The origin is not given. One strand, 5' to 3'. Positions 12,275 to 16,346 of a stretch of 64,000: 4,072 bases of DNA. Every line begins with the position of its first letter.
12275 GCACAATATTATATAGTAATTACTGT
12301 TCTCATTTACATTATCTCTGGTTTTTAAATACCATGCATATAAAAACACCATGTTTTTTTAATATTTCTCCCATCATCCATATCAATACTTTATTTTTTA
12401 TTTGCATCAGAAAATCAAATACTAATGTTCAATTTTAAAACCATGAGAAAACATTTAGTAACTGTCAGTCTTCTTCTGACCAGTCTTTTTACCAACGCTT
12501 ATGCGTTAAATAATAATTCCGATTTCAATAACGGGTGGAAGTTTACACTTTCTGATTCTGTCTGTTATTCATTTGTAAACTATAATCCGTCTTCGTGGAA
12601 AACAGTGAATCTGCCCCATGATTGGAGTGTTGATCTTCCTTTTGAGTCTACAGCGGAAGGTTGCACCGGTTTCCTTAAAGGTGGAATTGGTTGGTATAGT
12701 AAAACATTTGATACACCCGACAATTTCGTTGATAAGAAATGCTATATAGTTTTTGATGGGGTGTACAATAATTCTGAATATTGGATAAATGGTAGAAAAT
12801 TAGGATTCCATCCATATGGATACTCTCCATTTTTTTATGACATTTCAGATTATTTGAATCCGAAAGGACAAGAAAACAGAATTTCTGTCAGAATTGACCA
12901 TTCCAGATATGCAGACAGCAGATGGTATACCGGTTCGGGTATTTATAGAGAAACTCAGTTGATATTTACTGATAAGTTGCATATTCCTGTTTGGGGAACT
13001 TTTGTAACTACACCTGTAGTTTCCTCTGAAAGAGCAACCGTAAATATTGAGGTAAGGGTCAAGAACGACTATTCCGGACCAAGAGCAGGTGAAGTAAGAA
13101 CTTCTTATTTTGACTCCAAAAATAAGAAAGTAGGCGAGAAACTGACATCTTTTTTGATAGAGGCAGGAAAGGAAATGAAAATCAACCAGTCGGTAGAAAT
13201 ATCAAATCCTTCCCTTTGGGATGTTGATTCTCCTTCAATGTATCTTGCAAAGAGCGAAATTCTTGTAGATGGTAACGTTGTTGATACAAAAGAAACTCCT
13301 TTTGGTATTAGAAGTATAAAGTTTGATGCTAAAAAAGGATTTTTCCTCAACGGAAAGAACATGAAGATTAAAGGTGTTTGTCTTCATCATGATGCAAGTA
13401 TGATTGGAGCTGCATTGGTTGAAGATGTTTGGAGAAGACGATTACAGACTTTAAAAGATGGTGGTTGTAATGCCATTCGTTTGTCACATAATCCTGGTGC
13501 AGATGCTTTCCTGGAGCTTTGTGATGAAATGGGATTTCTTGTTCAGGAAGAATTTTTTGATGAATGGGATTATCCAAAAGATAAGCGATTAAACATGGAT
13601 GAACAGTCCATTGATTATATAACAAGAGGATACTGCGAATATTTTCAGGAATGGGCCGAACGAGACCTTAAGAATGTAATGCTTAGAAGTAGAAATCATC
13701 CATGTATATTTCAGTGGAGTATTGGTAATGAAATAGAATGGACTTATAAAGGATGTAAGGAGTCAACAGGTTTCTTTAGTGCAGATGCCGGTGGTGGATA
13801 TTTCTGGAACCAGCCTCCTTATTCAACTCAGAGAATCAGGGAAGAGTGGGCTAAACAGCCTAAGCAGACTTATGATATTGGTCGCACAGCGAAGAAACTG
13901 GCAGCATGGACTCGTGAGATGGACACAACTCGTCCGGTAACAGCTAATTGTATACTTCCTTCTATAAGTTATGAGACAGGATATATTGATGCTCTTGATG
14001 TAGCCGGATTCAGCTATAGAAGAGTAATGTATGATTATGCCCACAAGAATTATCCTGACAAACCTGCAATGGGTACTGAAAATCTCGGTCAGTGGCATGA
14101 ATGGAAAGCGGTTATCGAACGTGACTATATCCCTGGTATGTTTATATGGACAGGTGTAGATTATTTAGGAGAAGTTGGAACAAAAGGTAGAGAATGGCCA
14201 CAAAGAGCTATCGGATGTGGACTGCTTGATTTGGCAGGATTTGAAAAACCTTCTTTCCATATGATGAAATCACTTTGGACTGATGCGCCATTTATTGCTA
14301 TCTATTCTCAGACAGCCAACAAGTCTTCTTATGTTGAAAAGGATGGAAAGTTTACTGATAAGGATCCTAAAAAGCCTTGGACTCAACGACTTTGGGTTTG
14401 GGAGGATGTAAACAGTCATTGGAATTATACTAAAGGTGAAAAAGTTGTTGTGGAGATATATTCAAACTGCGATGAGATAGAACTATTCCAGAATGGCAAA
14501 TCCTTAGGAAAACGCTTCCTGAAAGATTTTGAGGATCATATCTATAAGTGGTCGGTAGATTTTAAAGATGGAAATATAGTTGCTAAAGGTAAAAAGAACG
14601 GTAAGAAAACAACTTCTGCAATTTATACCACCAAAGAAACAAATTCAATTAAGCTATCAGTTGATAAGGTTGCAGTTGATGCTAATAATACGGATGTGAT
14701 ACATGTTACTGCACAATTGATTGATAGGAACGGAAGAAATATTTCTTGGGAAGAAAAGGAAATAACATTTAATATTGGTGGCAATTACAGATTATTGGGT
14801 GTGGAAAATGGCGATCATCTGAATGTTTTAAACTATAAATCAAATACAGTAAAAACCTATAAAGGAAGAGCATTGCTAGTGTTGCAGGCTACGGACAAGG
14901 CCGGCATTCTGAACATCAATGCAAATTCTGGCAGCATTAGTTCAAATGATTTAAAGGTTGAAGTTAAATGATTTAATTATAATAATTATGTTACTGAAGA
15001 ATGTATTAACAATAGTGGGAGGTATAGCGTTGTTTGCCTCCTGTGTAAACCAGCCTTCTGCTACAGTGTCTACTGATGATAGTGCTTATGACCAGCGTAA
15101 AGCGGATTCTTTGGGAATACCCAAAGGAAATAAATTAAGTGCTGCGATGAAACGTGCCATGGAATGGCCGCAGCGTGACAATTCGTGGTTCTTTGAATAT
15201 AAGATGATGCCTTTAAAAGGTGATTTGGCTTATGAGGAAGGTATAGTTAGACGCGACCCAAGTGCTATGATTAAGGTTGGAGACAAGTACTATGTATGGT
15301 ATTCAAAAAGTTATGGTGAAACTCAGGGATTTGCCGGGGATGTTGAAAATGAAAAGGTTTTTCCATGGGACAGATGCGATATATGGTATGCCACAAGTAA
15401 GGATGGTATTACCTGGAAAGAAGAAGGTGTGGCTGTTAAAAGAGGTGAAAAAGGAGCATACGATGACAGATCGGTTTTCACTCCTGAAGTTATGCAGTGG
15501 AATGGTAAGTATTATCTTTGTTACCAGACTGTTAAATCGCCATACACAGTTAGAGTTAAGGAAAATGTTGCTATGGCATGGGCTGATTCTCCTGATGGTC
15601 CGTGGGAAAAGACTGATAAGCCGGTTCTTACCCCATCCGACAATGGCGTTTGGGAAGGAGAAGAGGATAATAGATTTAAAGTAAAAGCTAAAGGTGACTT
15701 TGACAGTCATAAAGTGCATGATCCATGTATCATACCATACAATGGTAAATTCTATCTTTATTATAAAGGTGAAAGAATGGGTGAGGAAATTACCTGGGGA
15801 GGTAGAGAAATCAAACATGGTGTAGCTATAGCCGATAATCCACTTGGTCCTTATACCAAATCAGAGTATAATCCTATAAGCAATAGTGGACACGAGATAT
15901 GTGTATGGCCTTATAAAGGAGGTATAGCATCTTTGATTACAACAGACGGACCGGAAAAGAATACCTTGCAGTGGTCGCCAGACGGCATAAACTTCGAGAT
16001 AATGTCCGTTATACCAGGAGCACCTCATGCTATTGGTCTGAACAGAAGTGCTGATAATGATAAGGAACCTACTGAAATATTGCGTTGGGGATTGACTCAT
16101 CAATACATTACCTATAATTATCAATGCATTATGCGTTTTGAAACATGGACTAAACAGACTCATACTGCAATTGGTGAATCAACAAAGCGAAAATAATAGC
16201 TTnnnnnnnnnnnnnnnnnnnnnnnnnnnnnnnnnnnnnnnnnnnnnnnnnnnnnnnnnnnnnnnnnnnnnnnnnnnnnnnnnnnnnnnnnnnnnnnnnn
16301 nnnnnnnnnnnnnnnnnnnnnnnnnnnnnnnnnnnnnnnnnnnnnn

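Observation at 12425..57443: A 45-kb red-algal galactan (porphyran/agarose-type) PUL bracketed by conjugative-element genes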

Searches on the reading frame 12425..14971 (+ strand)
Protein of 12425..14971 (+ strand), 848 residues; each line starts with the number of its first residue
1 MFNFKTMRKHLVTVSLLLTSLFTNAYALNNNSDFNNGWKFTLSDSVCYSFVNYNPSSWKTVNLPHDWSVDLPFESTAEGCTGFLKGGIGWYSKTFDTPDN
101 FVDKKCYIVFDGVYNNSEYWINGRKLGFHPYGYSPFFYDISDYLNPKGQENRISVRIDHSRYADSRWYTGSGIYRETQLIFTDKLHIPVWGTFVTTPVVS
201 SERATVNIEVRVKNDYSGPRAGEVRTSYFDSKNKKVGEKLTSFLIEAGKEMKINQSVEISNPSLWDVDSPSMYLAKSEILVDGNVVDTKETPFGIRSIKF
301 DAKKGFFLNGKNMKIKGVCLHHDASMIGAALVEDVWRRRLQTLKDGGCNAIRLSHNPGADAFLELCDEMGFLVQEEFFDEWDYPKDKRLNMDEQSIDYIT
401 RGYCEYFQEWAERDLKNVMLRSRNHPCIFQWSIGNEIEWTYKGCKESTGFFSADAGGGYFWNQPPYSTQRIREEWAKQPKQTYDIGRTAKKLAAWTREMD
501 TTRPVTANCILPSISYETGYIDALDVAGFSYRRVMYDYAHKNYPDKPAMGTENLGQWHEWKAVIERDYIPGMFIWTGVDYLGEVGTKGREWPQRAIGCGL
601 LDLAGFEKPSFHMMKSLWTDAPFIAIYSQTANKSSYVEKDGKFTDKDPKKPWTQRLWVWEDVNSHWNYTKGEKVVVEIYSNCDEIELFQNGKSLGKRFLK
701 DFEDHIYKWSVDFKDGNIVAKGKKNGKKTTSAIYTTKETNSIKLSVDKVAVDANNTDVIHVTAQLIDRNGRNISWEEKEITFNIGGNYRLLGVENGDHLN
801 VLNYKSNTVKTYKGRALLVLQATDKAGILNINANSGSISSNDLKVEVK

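Call 3: search_protein_families(library=pfam, proteins=[window:12425-14971:+], max_evalue=0.001)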
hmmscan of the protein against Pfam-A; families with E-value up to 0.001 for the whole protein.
window:12425-14971:+ (848 aa): 6 families
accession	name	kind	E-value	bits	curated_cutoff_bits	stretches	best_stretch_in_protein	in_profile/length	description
PF02837.24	Glyco_hydro_2_N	-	1.3e-24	87.4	28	1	34-180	4-166/169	Glycosyl hydrolases family 2, sugar binding domain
PF02836.23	Glyco_hydro_2_C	-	1.1e-22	81.1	21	1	303-437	5-136/302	Glycosyl hydrolases family 2, TIM barrel domain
PF18565.7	Glyco_hydro2_C5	-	2.4e-22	79.2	32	1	742-843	1-102/103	Glycoside hydrolase family 2 C-terminal domain 5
PF16355.11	DUF4982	-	1e-17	64.2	23.9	1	671-729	1-60/61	Domain of unknown function (DUF4982)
PF00703.27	Glyco_hydro_2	-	6.3e-17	62.8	23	1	192-296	6-109/109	Glycosyl hydrolases family 2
PF22666.2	Glyco_hydro_2_N2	-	0.00025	21.6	27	1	90-160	51-120/167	Glycosyl hydrolase 2 galactose-binding domain-like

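Call 27: find_encoding_contigs(protein=window:12425-14971:+, flank=10000, max_places=10)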
Protein window:12425-14971:+ (848 aa): 24 contigs read that carry it; 10 places shown.
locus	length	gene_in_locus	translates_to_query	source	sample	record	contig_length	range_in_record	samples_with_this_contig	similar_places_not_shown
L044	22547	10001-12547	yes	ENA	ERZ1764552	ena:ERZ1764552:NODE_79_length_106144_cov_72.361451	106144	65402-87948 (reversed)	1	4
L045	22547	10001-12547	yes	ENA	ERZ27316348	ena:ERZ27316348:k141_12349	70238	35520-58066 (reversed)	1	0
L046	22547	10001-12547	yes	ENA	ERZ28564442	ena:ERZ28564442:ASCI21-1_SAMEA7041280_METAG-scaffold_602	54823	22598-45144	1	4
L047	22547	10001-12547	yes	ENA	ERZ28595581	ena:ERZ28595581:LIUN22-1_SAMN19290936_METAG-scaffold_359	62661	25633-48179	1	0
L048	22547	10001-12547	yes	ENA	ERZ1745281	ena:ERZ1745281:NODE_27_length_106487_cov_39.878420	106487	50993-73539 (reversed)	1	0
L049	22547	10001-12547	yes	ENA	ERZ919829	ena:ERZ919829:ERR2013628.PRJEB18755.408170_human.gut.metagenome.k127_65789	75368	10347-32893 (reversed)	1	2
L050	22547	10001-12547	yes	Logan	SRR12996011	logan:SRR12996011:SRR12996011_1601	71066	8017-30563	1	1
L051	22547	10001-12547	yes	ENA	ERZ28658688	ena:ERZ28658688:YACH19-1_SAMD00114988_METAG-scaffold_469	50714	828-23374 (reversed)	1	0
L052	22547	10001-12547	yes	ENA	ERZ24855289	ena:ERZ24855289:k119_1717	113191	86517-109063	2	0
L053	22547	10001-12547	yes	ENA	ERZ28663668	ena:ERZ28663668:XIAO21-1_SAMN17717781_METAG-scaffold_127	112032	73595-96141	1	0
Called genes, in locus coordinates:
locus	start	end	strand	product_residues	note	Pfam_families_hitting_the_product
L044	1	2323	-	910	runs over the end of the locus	PF00580:UvrD-helicase, PF13245:AAA_19, PF13361:UvrD_C, PF00929:RNase_T, PF01443:Viral_helicase1 (weak), PF13538:UvrD_C_2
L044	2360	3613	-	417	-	PF00226:DnaJ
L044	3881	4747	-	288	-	-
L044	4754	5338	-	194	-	PF00239:Resolvase, PF02796:HTH_7 (weak)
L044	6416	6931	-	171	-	-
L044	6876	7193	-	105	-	-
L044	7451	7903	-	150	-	-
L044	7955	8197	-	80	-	PF22273:DUF6956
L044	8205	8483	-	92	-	-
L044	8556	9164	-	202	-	PF04002:RadC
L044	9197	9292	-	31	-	-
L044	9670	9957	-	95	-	-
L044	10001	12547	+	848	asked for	PF02837:Glyco_hydro_2_N, PF00703:Glyco_hydro_2, PF02836:Glyco_hydro_2_C, PF16355:DUF4982, PF18565:Glyco_hydro2_C5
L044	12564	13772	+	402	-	PF04616:Glyco_hydro_43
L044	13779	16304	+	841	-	PF22666:Glyco_hydro_2_N2, PF02837:Glyco_hydro_2_N, PF00703:Glyco_hydro_2, PF17786:Mannosidase_ig (weak)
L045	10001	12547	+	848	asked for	PF02837:Glyco_hydro_2_N, PF00703:Glyco_hydro_2, PF02836:Glyco_hydro_2_C, PF16355:DUF4982, PF18565:Glyco_hydro2_C5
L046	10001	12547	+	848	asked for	PF02837:Glyco_hydro_2_N, PF00703:Glyco_hydro_2, PF02836:Glyco_hydro_2_C, PF16355:DUF4982, PF18565:Glyco_hydro2_C5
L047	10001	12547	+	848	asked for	PF02837:Glyco_hydro_2_N, PF00703:Glyco_hydro_2, PF02836:Glyco_hydro_2_C, PF16355:DUF4982, PF18565:Glyco_hydro2_C5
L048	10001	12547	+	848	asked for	PF02837:Glyco_hydro_2_N, PF00703:Glyco_hydro_2, PF02836:Glyco_hydro_2_C, PF16355:DUF4982, PF18565:Glyco_hydro2_C5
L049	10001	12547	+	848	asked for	PF02837:Glyco_hydro_2_N, PF00703:Glyco_hydro_2, PF02836:Glyco_hydro_2_C, PF16355:DUF4982, PF18565:Glyco_hydro2_C5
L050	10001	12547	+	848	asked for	PF02837:Glyco_hydro_2_N, PF00703:Glyco_hydro_2, PF02836:Glyco_hydro_2_C, PF16355:DUF4982, PF18565:Glyco_hydro2_C5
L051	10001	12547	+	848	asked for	PF02837:Glyco_hydro_2_N, PF00703:Glyco_hydro_2, PF02836:Glyco_hydro_2_C, PF16355:DUF4982, PF18565:Glyco_hydro2_C5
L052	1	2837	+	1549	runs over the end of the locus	PF05359:DUF748 (weak), PF27051:TamB_N (faint), PF04357:TamB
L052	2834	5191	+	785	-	PF01103:Omp85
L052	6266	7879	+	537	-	PF08281:Sigma70_r4_2 (faint), PF13384:HTH_23 (weak), PF13551:HTH_29 (weak), PF22483:Mu-transpos_C_2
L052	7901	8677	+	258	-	PF01695:IstB_IS21, PF00308:Bac_DnaA (weak), PF00004:AAA (faint)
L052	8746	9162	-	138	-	PF04002:RadC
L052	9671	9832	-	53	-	-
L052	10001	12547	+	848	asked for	PF02837:Glyco_hydro_2_N, PF00703:Glyco_hydro_2, PF02836:Glyco_hydro_2_C, PF16355:DUF4982, PF18565:Glyco_hydro2_C5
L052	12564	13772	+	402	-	PF04616:Glyco_hydro_43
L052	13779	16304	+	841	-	PF22666:Glyco_hydro_2_N2, PF02837:Glyco_hydro_2_N, PF00703:Glyco_hydro_2, PF17786:Mannosidase_ig (weak)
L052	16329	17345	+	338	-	PF08240:ADH_N, PF00107:ADH_zinc_N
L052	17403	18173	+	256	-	PF00106:adh_short, PF08659:KR, PF13561:adh_short_C2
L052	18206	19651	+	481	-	PF00171:Aldedh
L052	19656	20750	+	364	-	PF02746:MR_MLE_N, PF13378:MR_MLE_C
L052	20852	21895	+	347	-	PF01263:Aldose_epim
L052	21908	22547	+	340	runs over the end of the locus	PF06379:RhaT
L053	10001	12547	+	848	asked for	PF02837:Glyco_hydro_2_N, PF00703:Glyco_hydro_2, PF02836:Glyco_hydro_2_C, PF16355:DUF4982, PF18565:Glyco_hydro2_C5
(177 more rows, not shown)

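Call 40: search_solved_structures(query=window:12425-14971:+, max_evalue=1e-20)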
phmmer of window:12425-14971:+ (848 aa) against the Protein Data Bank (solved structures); distinct sequences matched with E-value up to 1e-20: 76 (the best 60 are shown).
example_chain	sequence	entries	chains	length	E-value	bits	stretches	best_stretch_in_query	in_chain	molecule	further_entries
5t9a_A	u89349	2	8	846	0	1961.2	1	24-848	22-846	Glycoside Hydrolase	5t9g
6b6l_A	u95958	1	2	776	2.8e-137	462.3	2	31-438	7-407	Glycosyl hydrolase family 2, sugar binding domain protein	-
7rsk_A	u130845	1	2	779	3.1e-137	462.2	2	31-438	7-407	Glycosyl hydrolase family 2, sugar binding domain protein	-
4ypj_A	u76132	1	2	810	8.2e-132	444.2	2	31-440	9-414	Beta galactosidase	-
7cwd_A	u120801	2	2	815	2.6e-130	439.3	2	33-439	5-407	beta-glalactosidase | beta-galactosidase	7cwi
8q2h_A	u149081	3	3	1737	1e-129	437.3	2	30-440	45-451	beta-galactosidase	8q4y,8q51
3gm8_A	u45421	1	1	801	4.3e-129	435.2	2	33-438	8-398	Glycoside hydrolase family 2, candidate beta-glycosidase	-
5t98_A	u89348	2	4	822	3.8e-122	412.3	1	28-437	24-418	Glycoside Hydrolase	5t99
9bey_A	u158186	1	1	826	1.5e-116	393.7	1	30-438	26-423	GH2 beta-galactosidase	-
6qub_A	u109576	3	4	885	1.1e-106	361.1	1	28-845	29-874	Beta-galactosidase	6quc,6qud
6qub_B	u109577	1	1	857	1.3e-106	360.9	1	29-845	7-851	Beta-galactosidase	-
7nit_A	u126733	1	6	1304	5.5e-106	358.8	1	28-845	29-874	Beta-galactosidase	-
5dmy_A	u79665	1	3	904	6e-106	358.7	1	28-845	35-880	Beta-galactosidase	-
4cuc_A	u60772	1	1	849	1.2e-93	317.9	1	29-620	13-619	BETA-GALACTOSIDASE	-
4cu6_A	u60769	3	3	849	1.4e-93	317.8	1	29-438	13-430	BETA-GALACTOSIDASE | GLYCOSIDE HYDROLASE 2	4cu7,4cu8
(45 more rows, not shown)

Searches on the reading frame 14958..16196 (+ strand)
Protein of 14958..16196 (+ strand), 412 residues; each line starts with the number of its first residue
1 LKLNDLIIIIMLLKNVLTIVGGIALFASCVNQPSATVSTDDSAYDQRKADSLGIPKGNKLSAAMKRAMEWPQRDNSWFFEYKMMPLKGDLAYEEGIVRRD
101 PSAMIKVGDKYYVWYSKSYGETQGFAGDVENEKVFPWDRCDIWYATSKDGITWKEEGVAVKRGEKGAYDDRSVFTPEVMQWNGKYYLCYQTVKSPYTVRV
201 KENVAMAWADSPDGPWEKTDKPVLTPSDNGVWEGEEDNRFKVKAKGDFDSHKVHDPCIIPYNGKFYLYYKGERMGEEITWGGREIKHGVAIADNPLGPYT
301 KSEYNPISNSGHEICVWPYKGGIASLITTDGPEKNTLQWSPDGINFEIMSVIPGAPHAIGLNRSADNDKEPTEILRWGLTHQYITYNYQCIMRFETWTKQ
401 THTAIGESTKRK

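Call 3: search_protein_families(library=pfam, proteins=[window:14958-16196:+], max_evalue=0.001)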
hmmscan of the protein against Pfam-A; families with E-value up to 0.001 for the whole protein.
window:14958-16196:+ (412 aa): 2 families
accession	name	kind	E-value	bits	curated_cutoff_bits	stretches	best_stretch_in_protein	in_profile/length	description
PF04616.20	Glyco_hydro_43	-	3.7e-16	59.8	32.2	2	99-223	11-114/288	Glycosyl hydrolases family 43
PF00251.26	Glyco_hydro_32N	-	0.00038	20.5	22.1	1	143-228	41-124/307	Glycosyl hydrolases family 32 N-terminal domain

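Call 41: search_solved_structures(query=window:14958-16196:+, max_evalue=1e-20)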
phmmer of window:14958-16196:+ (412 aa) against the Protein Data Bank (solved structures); distinct sequences matched with E-value up to 1e-20: 8.
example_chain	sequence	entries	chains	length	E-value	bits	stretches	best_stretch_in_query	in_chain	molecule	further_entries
5ta7_A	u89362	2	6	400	7.8e-272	904.9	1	34-412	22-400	Glycoside Hydrolase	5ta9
4ak5_A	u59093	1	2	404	5.4e-231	770.3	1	33-412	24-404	ANHYDRO-ALPHA-L-GALACTOSIDASE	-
4ak7_A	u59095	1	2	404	1.2e-230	769.1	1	33-412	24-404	ANHYDRO-ALPHA-L-GALACTOSIDASE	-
4ak6_A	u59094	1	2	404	7.9e-230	766.5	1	33-412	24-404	ANHYDRO-ALPHA-L-GALACTOSIDASE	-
3p2n_A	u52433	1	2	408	3.3e-191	639.2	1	25-406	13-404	3,6-anhydro-alpha-L-galactosidase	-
3r4y_A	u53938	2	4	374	2.1e-150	504.8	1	58-396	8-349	Glycosyl hydrolase family 32, N terminal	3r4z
4u6b_A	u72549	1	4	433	2.2e-64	221.2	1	11-382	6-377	Conserved hypothetical lipoprotein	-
4u6d_A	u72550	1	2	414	1.4e-60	208.8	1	58-382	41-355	Conserved hypothetical periplasmic protein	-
